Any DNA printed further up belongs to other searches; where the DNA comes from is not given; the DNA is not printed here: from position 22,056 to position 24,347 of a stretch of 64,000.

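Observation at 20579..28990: PHA-granule scaffold and regulator genes wired to wax-ester enzymes instead of a PHA synthase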

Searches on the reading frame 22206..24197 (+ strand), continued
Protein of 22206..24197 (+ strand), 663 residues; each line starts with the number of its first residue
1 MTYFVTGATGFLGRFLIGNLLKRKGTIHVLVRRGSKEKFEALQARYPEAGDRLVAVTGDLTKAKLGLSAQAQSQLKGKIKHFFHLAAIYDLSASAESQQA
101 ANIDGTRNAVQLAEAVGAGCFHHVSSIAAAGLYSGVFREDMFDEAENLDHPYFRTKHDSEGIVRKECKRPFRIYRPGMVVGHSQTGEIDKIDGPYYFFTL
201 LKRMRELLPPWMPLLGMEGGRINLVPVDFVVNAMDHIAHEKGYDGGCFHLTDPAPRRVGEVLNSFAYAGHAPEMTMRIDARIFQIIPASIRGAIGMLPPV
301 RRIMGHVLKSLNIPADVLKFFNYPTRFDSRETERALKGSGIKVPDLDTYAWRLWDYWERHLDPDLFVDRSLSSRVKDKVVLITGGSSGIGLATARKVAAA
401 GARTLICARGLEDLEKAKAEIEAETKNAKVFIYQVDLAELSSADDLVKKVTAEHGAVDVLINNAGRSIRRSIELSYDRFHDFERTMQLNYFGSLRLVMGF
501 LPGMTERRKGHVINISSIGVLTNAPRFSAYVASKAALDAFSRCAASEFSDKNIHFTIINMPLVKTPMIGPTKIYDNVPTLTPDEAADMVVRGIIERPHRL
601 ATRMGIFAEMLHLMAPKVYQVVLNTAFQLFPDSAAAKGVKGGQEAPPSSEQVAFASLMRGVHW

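Call 8: find_homologous_proteins(query=window:22206-24197:+, max_evalue=1e-30)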
Query window:22206-24197:+ (663 aa): 8000 proteins with E <= 1e-30 among 8000 candidates; the best 120 are listed.
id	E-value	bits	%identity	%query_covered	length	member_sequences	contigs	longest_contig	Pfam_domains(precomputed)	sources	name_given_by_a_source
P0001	0.0e+0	1509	100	100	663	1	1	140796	PF08659.17,PF16363.12,PF02719.22,PF13561.13,PF01073.26,PF07993.19,PF13460.13,PF00106.32,PF01370.28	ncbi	ncbi:MAG: SDR family oxidoreductase [Lysobacterales bacterium]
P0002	0.0e+0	1498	99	100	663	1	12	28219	PF08659.17,PF16363.12,PF02719.22,PF13561.13,PF01073.26,PF07993.19,PF13460.13,PF00106.32,PF01370.28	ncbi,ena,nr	ncbi:MAG: SDR family oxidoreductase [Xanthomonadales bacterium]|nr:SDR family oxidoreductase [Xantho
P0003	0.0e+0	1496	99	100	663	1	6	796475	PF08659.17,PF16363.12,PF02719.22,PF13561.13,PF01073.26,PF07993.19,PF13460.13,PF00106.32,PF01370.28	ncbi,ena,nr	ncbi:MAG: SDR family oxidoreductase [Lysobacterales bacterium]|nr:SDR family oxidoreductase [Xanthom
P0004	0.0e+0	1489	98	100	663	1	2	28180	PF08659.17,PF16363.12,PF02719.22,PF13561.13,PF01073.26,PF07993.19,PF13460.13,PF00106.32,PF01370.28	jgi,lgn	jgi:NAD(P)-dependent dehydrogenase (short-subunit alcohol dehydrogenase family)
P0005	0.0e+0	1484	98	100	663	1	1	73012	PF08659.17,PF16363.12,PF02719.22,PF13561.13,PF01073.26,PF07993.19,PF13460.13,PF00106.32,PF01370.28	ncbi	-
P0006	0.0e+0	1468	96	100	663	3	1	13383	PF08659.17,PF16363.12,PF02719.22,PF13561.13,PF01073.26,PF07993.19,PF13460.13,PF00106.32,PF01370.28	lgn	-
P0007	0.0e+0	1444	95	100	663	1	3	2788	PF08659.17,PF16363.12,PF13561.13,PF01073.26,PF07993.19,PF13460.13,PF00106.32,PF01370.28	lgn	-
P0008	0.0e+0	1414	92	100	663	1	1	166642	PF08659.17,PF16363.12,PF13561.13,PF01073.26,PF07993.19,PF13460.13,PF00106.32,PF01370.28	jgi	jgi:NAD(P)-dependent dehydrogenase (short-subunit alcohol dehydrogenase family)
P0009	0.0e+0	1399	91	100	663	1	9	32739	PF08659.17,PF16363.12,PF13561.13,PF01073.26,PF07993.19,PF13460.13,PF00106.32,PF01370.28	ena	-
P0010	0.0e+0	1398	91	100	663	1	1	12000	PF08659.17,PF16363.12,PF13561.13,PF01073.26,PF07993.19,PF13460.13,PF00106.32,PF01370.28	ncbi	-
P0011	0.0e+0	1397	91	100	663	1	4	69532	PF08659.17,PF16363.12,PF13561.13,PF01073.26,PF07993.19,PF13460.13,PF00106.32,PF01370.28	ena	-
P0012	0.0e+0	1396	91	100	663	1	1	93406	PF08659.17,PF16363.12,PF13561.13,PF01073.26,PF07993.19,PF13460.13,PF00106.32,PF01370.28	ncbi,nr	ncbi:MAG: SDR family oxidoreductase [Rhodanobacteraceae bacterium]|nr:SDR family oxidoreductase [Rho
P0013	0.0e+0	1395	91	100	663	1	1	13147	PF08659.17,PF16363.12,PF13561.13,PF01073.26,PF07993.19,PF13460.13,PF00106.32,PF01370.28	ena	-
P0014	0.0e+0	1395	90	100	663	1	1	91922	PF08659.17,PF16363.12,PF05368.20,PF13561.13,PF01073.26,PF07993.19,PF13460.13,PF00106.32,PF01370.28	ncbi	ncbi:MAG: SDR family oxidoreductase [Lysobacterales bacterium]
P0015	0.0e+0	1393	91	100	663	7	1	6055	PF08659.17,PF16363.12,PF13561.13,PF01073.26,PF07993.19,PF13460.13,PF00106.32,PF01370.28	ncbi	-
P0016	0.0e+0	1393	90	100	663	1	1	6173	PF08659.17,PF16363.12,PF05368.20,PF13561.13,PF01073.26,PF07993.19,PF13460.13,PF00106.32,PF01370.28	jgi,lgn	jgi:NAD(P)-dependent dehydrogenase (short-subunit alcohol dehydrogenase family)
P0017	0.0e+0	1387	91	100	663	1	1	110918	PF08659.17,PF16363.12,PF13561.13,PF01073.26,PF07993.19,PF13460.13,PF00106.32,PF01370.28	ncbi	-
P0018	0.0e+0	1387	90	100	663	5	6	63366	PF08659.17,PF16363.12,PF13561.13,PF01073.26,PF07993.19,PF13460.13,PF00106.32,PF01370.28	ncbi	-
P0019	0.0e+0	1386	90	100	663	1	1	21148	PF08659.17,PF16363.12,PF02719.22,PF13561.13,PF01073.26,PF07993.19,PF13460.13,PF00106.32,PF01370.28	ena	-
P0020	0.0e+0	1386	91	100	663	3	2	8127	PF08659.17,PF16363.12,PF13561.13,PF01073.26,PF07993.19,PF13460.13,PF00106.32,PF01370.28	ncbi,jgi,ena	-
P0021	0.0e+0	1384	90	100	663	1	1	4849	PF08659.17,PF16363.12,PF13561.13,PF01073.26,PF07993.19,PF13460.13,PF00106.32,PF01370.28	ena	-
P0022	0.0e+0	1383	91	100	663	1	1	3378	PF08659.17,PF16363.12,PF13561.13,PF01073.26,PF07993.19,PF13460.13,PF00106.32,PF01370.28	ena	-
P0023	0.0e+0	1383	91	100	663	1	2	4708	PF08659.17,PF16363.12,PF13561.13,PF01073.26,PF07993.19,PF13460.13,PF00106.32,PF01370.28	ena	-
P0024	0.0e+0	1383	90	100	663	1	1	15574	PF08659.17,PF16363.12,PF13561.13,PF01073.26,PF07993.19,PF13460.13,PF00106.32,PF01370.28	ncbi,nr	ncbi:MAG TPA: SDR family oxidoreductase [Xanthomonadales bacterium]|nr:SDR family oxidoreductase [Xa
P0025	0.0e+0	1382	91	100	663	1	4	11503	PF08659.17,PF16363.12,PF13561.13,PF01073.26,PF07993.19,PF13460.13,PF00106.32,PF01370.28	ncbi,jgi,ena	-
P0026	0.0e+0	1381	90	100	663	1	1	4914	PF08659.17,PF16363.12,PF13561.13,PF01073.26,PF07993.19,PF13460.13,PF00106.32,PF01370.28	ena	-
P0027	0.0e+0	1378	91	100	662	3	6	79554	PF08659.17,PF16363.12,PF13561.13,PF01073.26,PF07993.19,PF13460.13,PF00106.32,PF01370.28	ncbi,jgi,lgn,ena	-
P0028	0.0e+0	1364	90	100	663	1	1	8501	PF08659.17,PF16363.12,PF13561.13,PF01073.26,PF07993.19,PF13460.13,PF00106.32,PF01370.28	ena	-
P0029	0.0e+0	1323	86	100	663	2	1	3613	PF08659.17,PF16363.12,PF13561.13,PF01073.26,PF07993.19,PF13460.13,PF00106.32,PF01370.28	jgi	jgi:NAD(P)-dependent dehydrogenase (short-subunit alcohol dehydrogenase family)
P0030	0.0e+0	1302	84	100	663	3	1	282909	PF08659.17,PF16363.12,PF13561.13,PF01073.26,PF07993.19,PF13460.13,PF00106.32,PF01370.28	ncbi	-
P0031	0.0e+0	1299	83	100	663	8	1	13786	PF08659.17,PF16363.12,PF13561.13,PF01073.26,PF07993.19,PF13460.13,PF00106.32,PF01370.28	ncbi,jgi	jgi:NAD(P)-dependent dehydrogenase (short-subunit alcohol dehydrogenase family)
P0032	0.0e+0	1298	84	100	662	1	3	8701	PF08659.17,PF16363.12,PF13561.13,PF01073.26,PF07993.19,PF13460.13,PF00106.32,PF01370.28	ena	-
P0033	0.0e+0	1273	82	100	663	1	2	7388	PF08659.17,PF16363.12,PF02719.22,PF13561.13,PF01073.26,PF07993.19,PF13460.13,PF00106.32,PF01370.28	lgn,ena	-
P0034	0.0e+0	1264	81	100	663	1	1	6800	PF08659.17,PF16363.12,PF13561.13,PF01073.26,PF07993.19,PF13460.13,PF00106.32,PF01370.28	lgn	-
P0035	0.0e+0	1251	81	100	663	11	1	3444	PF08659.17,PF16363.12,PF02719.22,PF13561.13,PF01073.26,PF07993.19,PF13460.13,PF00106.32,PF01370.28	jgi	jgi:NAD(P)-dependent dehydrogenase (short-subunit alcohol dehydrogenase family)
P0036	0.0e+0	1246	80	100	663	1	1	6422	PF08659.17,PF16363.12,PF02719.22,PF13561.13,PF01073.26,PF07993.19,PF13460.13,PF00106.32,PF01370.28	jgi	jgi:NAD(P)-dependent dehydrogenase (short-subunit alcohol dehydrogenase family)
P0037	0.0e+0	1244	80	100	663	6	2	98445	PF08659.17,PF16363.12,PF02719.22,PF13561.13,PF01073.26,PF07993.19,PF13460.13,PF00106.32,PF01370.28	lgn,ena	-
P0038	0.0e+0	1243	80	100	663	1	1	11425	PF08659.17,PF16363.12,PF02719.22,PF13561.13,PF01073.26,PF07993.19,PF13460.13,PF00106.32,PF01370.28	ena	-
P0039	0.0e+0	1238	80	100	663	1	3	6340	PF08659.17,PF16363.12,PF02719.22,PF13561.13,PF01073.26,PF07993.19,PF13460.13,PF00106.32,PF01370.28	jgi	jgi:NAD(P)-dependent dehydrogenase (short-subunit alcohol dehydrogenase family)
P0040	0.0e+0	1235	79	100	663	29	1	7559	PF08659.17,PF16363.12,PF02719.22,PF13561.13,PF01073.26,PF07993.19,PF13460.13,PF00106.32,PF01370.28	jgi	jgi:NAD(P)-dependent dehydrogenase (short-subunit alcohol dehydrogenase family)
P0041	0.0e+0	1226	79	100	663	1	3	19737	PF08659.17,PF16363.12,PF02719.22,PF13561.13,PF01073.26,PF07993.19,PF13460.13,PF00106.32,PF01370.28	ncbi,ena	-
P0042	0.0e+0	1222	78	100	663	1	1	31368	PF08659.17,PF16363.12,PF02719.22,PF13561.13,PF01073.26,PF07993.19,PF13460.13,PF00106.32,PF01370.28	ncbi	-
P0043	0.0e+0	1222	80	100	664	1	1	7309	PF08659.17,PF16363.12,PF13561.13,PF01073.26,PF07993.19,PF13460.13,PF00106.32,PF01370.28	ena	-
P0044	0.0e+0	1221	79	100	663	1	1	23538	PF08659.17,PF16363.12,PF02719.22,PF13561.13,PF01073.26,PF07993.19,PF13460.13,PF00106.32,PF01370.28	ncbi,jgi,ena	-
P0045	0.0e+0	1220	79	100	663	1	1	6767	PF08659.17,PF16363.12,PF02719.22,PF13561.13,PF01073.26,PF07993.19,PF13460.13,PF00106.32,PF01370.28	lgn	-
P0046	0.0e+0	1211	78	100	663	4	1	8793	PF08659.17,PF16363.12,PF02719.22,PF13561.13,PF01073.26,PF07993.19,PF13460.13,PF00106.32,PF01370.28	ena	-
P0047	0.0e+0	1208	78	100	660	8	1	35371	PF08659.17,PF16363.12,PF13561.13,PF01073.26,PF07993.19,PF13460.13,PF00106.32,PF01370.28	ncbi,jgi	jgi:NAD(P)-dependent dehydrogenase (short-subunit alcohol dehydrogenase family)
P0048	0.0e+0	1205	78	100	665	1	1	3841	PF08659.17,PF16363.12,PF02719.22,PF13561.13,PF01073.26,PF07993.19,PF13460.13,PF00106.32,PF01370.28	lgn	-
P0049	0.0e+0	1202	77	100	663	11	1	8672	PF08659.17,PF16363.12,PF13561.13,PF01073.26,PF07993.19,PF13460.13,PF00106.32,PF01370.28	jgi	jgi:NAD(P)-dependent dehydrogenase (short-subunit alcohol dehydrogenase family)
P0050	0.0e+0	1191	79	96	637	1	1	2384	PF08659.17,PF13561.13,PF07993.19,PF00106.32,PF01370.28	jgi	jgi:NAD(P)-dependent dehydrogenase (short-subunit alcohol dehydrogenase family)/thioester reductase-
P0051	0.0e+0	1184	76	100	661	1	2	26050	PF08659.17,PF16363.12,PF02719.22,PF13561.13,PF01073.26,PF07993.19,PF13460.13,PF00106.32,PF01370.28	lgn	-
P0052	0.0e+0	1176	77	100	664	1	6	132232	PF08659.17,PF16363.12,PF13561.13,PF01073.26,PF07993.19,PF13460.13,PF00106.32,PF01370.28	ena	-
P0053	0.0e+0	1173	75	100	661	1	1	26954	PF08659.17,PF16363.12,PF13561.13,PF01073.26,PF07993.19,PF13460.13,PF00106.32,PF01370.28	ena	-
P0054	0.0e+0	1170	75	100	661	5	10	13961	PF08659.17,PF16363.12,PF13561.13,PF01073.26,PF07993.19,PF13460.13,PF00106.32,PF01370.28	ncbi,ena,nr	ncbi:MAG: SDR family oxidoreductase [Xanthomonadales bacterium]|nr:SDR family oxidoreductase [Xantho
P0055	0.0e+0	1140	79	92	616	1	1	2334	PF08659.17,PF16363.12,PF02719.22,PF13561.13,PF01073.26,PF07993.19,PF13460.13,PF00106.32,PF01370.28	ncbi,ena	-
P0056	0.0e+0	1130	73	100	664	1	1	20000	PF08659.17,PF16363.12,PF02719.22,PF13561.13,PF01073.26,PF07993.19,PF13460.13,PF00106.32,PF01370.28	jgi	jgi:NAD(P)-dependent dehydrogenase (short-subunit alcohol dehydrogenase family)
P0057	0.0e+0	1121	73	100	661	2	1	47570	PF08659.17,PF16363.12,PF02719.22,PF13561.13,PF01073.26,PF07993.19,PF13460.13,PF00106.32,PF01370.28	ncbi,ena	-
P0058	0.0e+0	1116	73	100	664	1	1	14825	PF08659.17,PF16363.12,PF13561.13,PF01073.26,PF07993.19,PF13460.13,PF00106.32,PF01370.28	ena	-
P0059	0.0e+0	1113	72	100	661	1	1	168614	PF08659.17,PF16363.12,PF02719.22,PF05368.20,PF13561.13,PF01073.26,PF07993.19,PF13460.13,PF00106.32,PF01370.28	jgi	jgi:NAD(P)-dependent dehydrogenase (short-subunit alcohol dehydrogenase family)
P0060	0.0e+0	1112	72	100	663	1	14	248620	PF08659.17,PF16363.12,PF13561.13,PF01073.26,PF07993.19,PF13460.13,PF00106.32,PF01370.28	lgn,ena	-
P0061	0.0e+0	1110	72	100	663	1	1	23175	PF08659.17,PF16363.12,PF02719.22,PF13561.13,PF01073.26,PF07993.19,PF13460.13,PF00106.32,PF01370.28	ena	-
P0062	0.0e+0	1109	72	100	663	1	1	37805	PF08659.17,PF16363.12,PF02719.22,PF13561.13,PF01073.26,PF07993.19,PF13460.13,PF00106.32,PF01370.28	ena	-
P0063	0.0e+0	1109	72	100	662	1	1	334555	PF08659.17,PF16363.12,PF13561.13,PF01073.26,PF07993.19,PF13460.13,PF00106.32,PF01370.28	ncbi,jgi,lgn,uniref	ncbi:SDR family oxidoreductase [Lysobacter sp. TAB13]|jgi:NAD(P)-dependent dehydrogenase (short-subu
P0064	0.0e+0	1109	72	100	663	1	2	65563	PF08659.17,PF16363.12,PF02719.22,PF13561.13,PF01073.26,PF07993.19,PF13460.13,PF00106.32,PF01370.28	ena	-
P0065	0.0e+0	1108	72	100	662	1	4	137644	PF08659.17,PF16363.12,PF13561.13,PF01073.26,PF07993.19,PF13460.13,PF00106.32,PF01370.28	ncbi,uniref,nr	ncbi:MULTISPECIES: SDR family oxidoreductase [unclassified Lysobacter]|uniref:SDR family oxidoreduct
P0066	0.0e+0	1107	71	100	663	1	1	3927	PF08659.17,PF16363.12,PF13561.13,PF01073.26,PF07993.19,PF13460.13,PF00106.32,PF01370.28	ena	-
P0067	0.0e+0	1107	72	100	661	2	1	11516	PF08659.17,PF16363.12,PF02719.22,PF13561.13,PF01073.26,PF07993.19,PF13460.13,PF00106.32,PF01370.28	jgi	jgi:NAD(P)-dependent dehydrogenase (short-subunit alcohol dehydrogenase family)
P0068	0.0e+0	1106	72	100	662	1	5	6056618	PF08659.17,PF16363.12,PF13561.13,PF01073.26,PF07993.19,PF13460.13,PF00106.32,PF01370.28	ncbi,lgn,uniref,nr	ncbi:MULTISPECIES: SDR family oxidoreductase [Lysobacter]|uniref:SDR family oxidoreductase n=2 Tax=L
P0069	0.0e+0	1105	72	100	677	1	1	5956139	PF08659.17,PF16363.12,PF13561.13,PF01073.26,PF07993.19,PF13460.13,PF00106.32,PF01370.28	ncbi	ncbi:SDR family oxidoreductase [Lysobacter gummosus]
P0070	0.0e+0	1105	73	100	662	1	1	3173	PF08659.17,PF16363.12,PF02719.22,PF13561.13,PF01073.26,PF07993.19,PF13460.13,PF00106.32,PF01370.28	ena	-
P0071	0.0e+0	1105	72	100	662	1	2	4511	PF08659.17,PF16363.12,PF02719.22,PF13561.13,PF01073.26,PF07993.19,PF13460.13,PF00106.32,PF01370.28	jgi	jgi:NAD(P)-dependent dehydrogenase (short-subunit alcohol dehydrogenase family)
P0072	0.0e+0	1105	72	100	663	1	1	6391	PF08659.17,PF16363.12,PF13561.13,PF01073.26,PF07993.19,PF13460.13,PF00106.32,PF01370.28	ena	-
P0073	0.0e+0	1104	72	100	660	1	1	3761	PF08659.17,PF16363.12,PF13561.13,PF01073.26,PF07993.19,PF00106.32,PF01370.28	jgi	jgi:NAD(P)-dependent dehydrogenase (short-subunit alcohol dehydrogenase family)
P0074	0.0e+0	1104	72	100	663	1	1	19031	PF08659.17,PF16363.12,PF13561.13,PF01073.26,PF07993.19,PF13460.13,PF00106.32,PF01370.28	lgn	-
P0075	0.0e+0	1103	71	100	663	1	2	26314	PF08659.17,PF16363.12,PF13561.13,PF01073.26,PF07993.19,PF13460.13,PF00106.32,PF01370.28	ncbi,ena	-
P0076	0.0e+0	1103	72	100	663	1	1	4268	PF08659.17,PF16363.12,PF13561.13,PF01073.26,PF07993.19,PF13460.13,PF00106.32,PF01370.28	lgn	-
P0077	0.0e+0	1103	72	100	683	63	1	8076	PF08659.17,PF16363.12,PF02719.22,PF13561.13,PF01073.26,PF07993.19,PF13460.13,PF00106.32,PF01370.28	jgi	-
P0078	0.0e+0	1103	73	100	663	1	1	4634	PF08659.17,PF16363.12,PF02719.22,PF13561.13,PF01073.26,PF07993.19,PF13460.13,PF00106.32,PF01370.28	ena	-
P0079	0.0e+0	1103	72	100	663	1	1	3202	PF08659.17,PF16363.12,PF02719.22,PF13561.13,PF01073.26,PF07993.19,PF13460.13,PF00106.32,PF01370.28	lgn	-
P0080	0.0e+0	1102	73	100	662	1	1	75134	PF08659.17,PF16363.12,PF13561.13,PF01073.26,PF07993.19,PF13460.13,PF00106.32,PF01370.28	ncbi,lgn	-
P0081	0.0e+0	1102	72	100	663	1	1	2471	PF08659.17,PF16363.12,PF02719.22,PF13561.13,PF01073.26,PF07993.19,PF13460.13,PF00106.32,PF01370.28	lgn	-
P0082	0.0e+0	1102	72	100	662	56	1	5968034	PF08659.17,PF16363.12,PF13561.13,PF01073.26,PF07993.19,PF13460.13,PF00106.32,PF01370.28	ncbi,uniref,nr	ncbi:SDR family oxidoreductase [Lysobacter sp. K5869]|uniref:SDR family oxidoreductase n=1 Tax=Lysob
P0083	0.0e+0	1101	72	100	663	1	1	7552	PF08659.17,PF16363.12,PF13561.13,PF01073.26,PF07993.19,PF13460.13,PF00106.32,PF01370.28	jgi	jgi:NAD(P)-dependent dehydrogenase (short-subunit alcohol dehydrogenase family)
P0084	0.0e+0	1101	71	100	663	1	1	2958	PF08659.17,PF16363.12,PF13561.13,PF01073.26,PF07993.19,PF13460.13,PF00106.32,PF01370.28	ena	-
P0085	0.0e+0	1101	72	100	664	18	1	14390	PF08659.17,PF16363.12,PF13561.13,PF01073.26,PF07993.19,PF13460.13,PF00106.32,PF01370.28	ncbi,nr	ncbi:MAG: SDR family oxidoreductase [Xanthomonadaceae bacterium]|nr:SDR family oxidoreductase [Xanth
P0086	0.0e+0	1100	71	100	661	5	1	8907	PF08659.17,PF16363.12,PF13561.13,PF01073.26,PF07993.19,PF13460.13,PF00106.32,PF01370.28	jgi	-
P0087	0.0e+0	1100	72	100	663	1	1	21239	PF08659.17,PF16363.12,PF13561.13,PF01073.26,PF07993.19,PF13460.13,PF00106.32,PF01370.28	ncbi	-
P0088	0.0e+0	1100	72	100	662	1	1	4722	PF08659.17,PF16363.12,PF13561.13,PF01073.26,PF07993.19,PF13460.13,PF00106.32,PF01370.28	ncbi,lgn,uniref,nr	ncbi:short chain dehydrogenase [Lysobacter enzymogenes]|uniref:SDR family oxidoreductase n=1 Tax=Lys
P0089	0.0e+0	1100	71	100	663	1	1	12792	PF08659.17,PF16363.12,PF02719.22,PF13561.13,PF01073.26,PF07993.19,PF13460.13,PF00106.32,PF01370.28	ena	-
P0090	0.0e+0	1099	72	100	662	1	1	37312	PF08659.17,PF16363.12,PF13561.13,PF01073.26,PF07993.19,PF13460.13,PF00106.32,PF01370.28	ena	-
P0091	0.0e+0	1099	71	100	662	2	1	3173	PF08659.17,PF16363.12,PF02719.22,PF13561.13,PF01073.26,PF07993.19,PF13460.13,PF00106.32,PF01370.28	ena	-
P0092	0.0e+0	1099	72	100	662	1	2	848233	PF08659.17,PF16363.12,PF02719.22,PF13561.13,PF01073.26,PF07993.19,PF13460.13,PF00106.32,PF01370.28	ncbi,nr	ncbi:SDR family oxidoreductase [Xanthomonadaceae bacterium JHOS43]|nr:SDR family oxidoreductase [Xan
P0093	0.0e+0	1098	72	100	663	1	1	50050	PF08659.17,PF16363.12,PF02719.22,PF13561.13,PF01073.26,PF07993.19,PF13460.13,PF00106.32,PF01370.28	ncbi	-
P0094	0.0e+0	1098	72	100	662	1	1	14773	PF08659.17,PF16363.12,PF13561.13,PF01073.26,PF07993.19,PF13460.13,PF00106.32,PF01370.28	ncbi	-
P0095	0.0e+0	1098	71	100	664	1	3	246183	PF08659.17,PF16363.12,PF13561.13,PF01073.26,PF07993.19,PF13460.13,PF00106.32,PF01370.28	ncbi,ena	-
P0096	0.0e+0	1098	70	100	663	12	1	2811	PF08659.17,PF16363.12,PF13561.13,PF01073.26,PF07993.19,PF13460.13,PF00106.32,PF01370.28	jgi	-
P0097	0.0e+0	1098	72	100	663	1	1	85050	PF08659.17,PF16363.12,PF13561.13,PF01073.26,PF07993.19,PF13460.13,PF00106.32,PF01370.28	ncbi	-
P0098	0.0e+0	1098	72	100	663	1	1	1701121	PF08659.17,PF16363.12,PF13561.13,PF01073.26,PF07993.19,PF13460.13,PF00106.32,PF01370.28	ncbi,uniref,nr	ncbi:SDR family oxidoreductase [Luteimonas gilva]|uniref:SDR family oxidoreductase n=1 Tax=Luteimona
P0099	0.0e+0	1098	72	100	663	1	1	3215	PF08659.17,PF16363.12,PF02719.22,PF13561.13,PF01073.26,PF07993.19,PF13460.13,PF00106.32,PF01370.28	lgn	-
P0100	0.0e+0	1098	70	100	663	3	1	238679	PF08659.17,PF16363.12,PF13561.13,PF01073.26,PF07993.19,PF13460.13,PF00106.32,PF01370.28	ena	-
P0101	0.0e+0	1098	72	100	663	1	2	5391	PF08659.17,PF16363.12,PF02719.22,PF13561.13,PF01073.26,PF07993.19,PF13460.13,PF00106.32,PF01370.28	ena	-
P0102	0.0e+0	1098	72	100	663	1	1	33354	PF08659.17,PF16363.12,PF02719.22,PF13561.13,PF01073.26,PF07993.19,PF13460.13,PF00106.32,PF01370.28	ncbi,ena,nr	ncbi:MAG TPA: SDR family oxidoreductase [Luteimonas sp.]|nr:SDR family oxidoreductase [Luteimonas sp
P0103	0.0e+0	1098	72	100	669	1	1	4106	PF08659.17,PF16363.12,PF02719.22,PF13561.13,PF01073.26,PF07993.19,PF13460.13,PF00106.32,PF01370.28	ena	-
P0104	0.0e+0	1097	72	100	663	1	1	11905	PF08659.17,PF16363.12,PF13561.13,PF01073.26,PF07993.19,PF13460.13,PF00106.32,PF01370.28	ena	-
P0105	0.0e+0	1097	71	100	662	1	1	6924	PF08659.17,PF16363.12,PF02719.22,PF13561.13,PF01073.26,PF07993.19,PF13460.13,PF00106.32,PF01370.28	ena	-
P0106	0.0e+0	1097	72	100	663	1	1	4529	PF08659.17,PF16363.12,PF02719.22,PF13561.13,PF01073.26,PF07993.19,PF13460.13,PF00106.32,PF01370.28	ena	-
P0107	0.0e+0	1097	72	100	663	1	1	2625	PF08659.17,PF16363.12,PF02719.22,PF13561.13,PF01073.26,PF07993.19,PF13460.13,PF00106.32,PF01370.28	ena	-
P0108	0.0e+0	1097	71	100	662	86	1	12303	PF08659.17,PF16363.12,PF02719.22,PF13561.13,PF01073.26,PF07993.19,PF13460.13,PF00106.32,PF01370.28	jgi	jgi:NAD(P)-dependent dehydrogenase (short-subunit alcohol dehydrogenase family)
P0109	0.0e+0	1097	72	100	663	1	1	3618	PF08659.17,PF16363.12,PF02719.22,PF13561.13,PF01073.26,PF07993.19,PF13460.13,PF00106.32,PF01370.28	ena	-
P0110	0.0e+0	1097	72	100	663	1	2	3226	PF08659.17,PF16363.12,PF02719.22,PF13561.13,PF01073.26,PF07993.19,PF13460.13,PF00106.32,PF01370.28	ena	-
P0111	0.0e+0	1097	72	100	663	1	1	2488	PF08659.17,PF16363.12,PF02719.22,PF13561.13,PF01073.26,PF07993.19,PF13460.13,PF00106.32,PF01370.28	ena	-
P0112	0.0e+0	1097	71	100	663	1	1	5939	PF08659.17,PF16363.12,PF02719.22,PF13561.13,PF01073.26,PF07993.19,PF13460.13,PF00106.32,PF01370.28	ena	-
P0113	0.0e+0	1096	72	100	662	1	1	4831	PF08659.17,PF16363.12,PF02719.22,PF13561.13,PF01073.26,PF07993.19,PF13460.13,PF00106.32,PF01370.28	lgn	-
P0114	0.0e+0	1096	72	100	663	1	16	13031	PF08659.17,PF16363.12,PF02719.22,PF13561.13,PF01073.26,PF07993.19,PF13460.13,PF00106.32,PF01370.28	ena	-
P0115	0.0e+0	1096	72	100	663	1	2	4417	PF08659.17,PF16363.12,PF02719.22,PF13561.13,PF01073.26,PF07993.19,PF13460.13,PF00106.32,PF01370.28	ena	-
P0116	0.0e+0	1096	72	100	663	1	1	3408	PF08659.17,PF16363.12,PF13561.13,PF01073.26,PF07993.19,PF13460.13,PF00106.32,PF01370.28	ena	-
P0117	0.0e+0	1096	72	100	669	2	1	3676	PF08659.17,PF16363.12,PF02719.22,PF13561.13,PF01073.26,PF07993.19,PF13460.13,PF00106.32,PF01370.28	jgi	jgi:NAD(P)-dependent dehydrogenase (short-subunit alcohol dehydrogenase family)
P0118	0.0e+0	1096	71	100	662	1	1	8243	PF08659.17,PF16363.12,PF02719.22,PF13561.13,PF01073.26,PF07993.19,PF13460.13,PF00106.32,PF01370.28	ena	-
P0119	0.0e+0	1096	72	100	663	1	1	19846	PF08659.17,PF16363.12,PF02719.22,PF13561.13,PF01073.26,PF07993.19,PF13460.13,PF00106.32,PF01370.28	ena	-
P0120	0.0e+0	1095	72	100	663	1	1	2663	PF08659.17,PF16363.12,PF13561.13,PF01073.26,PF07993.19,PF13460.13,PF00106.32,PF01370.28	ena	-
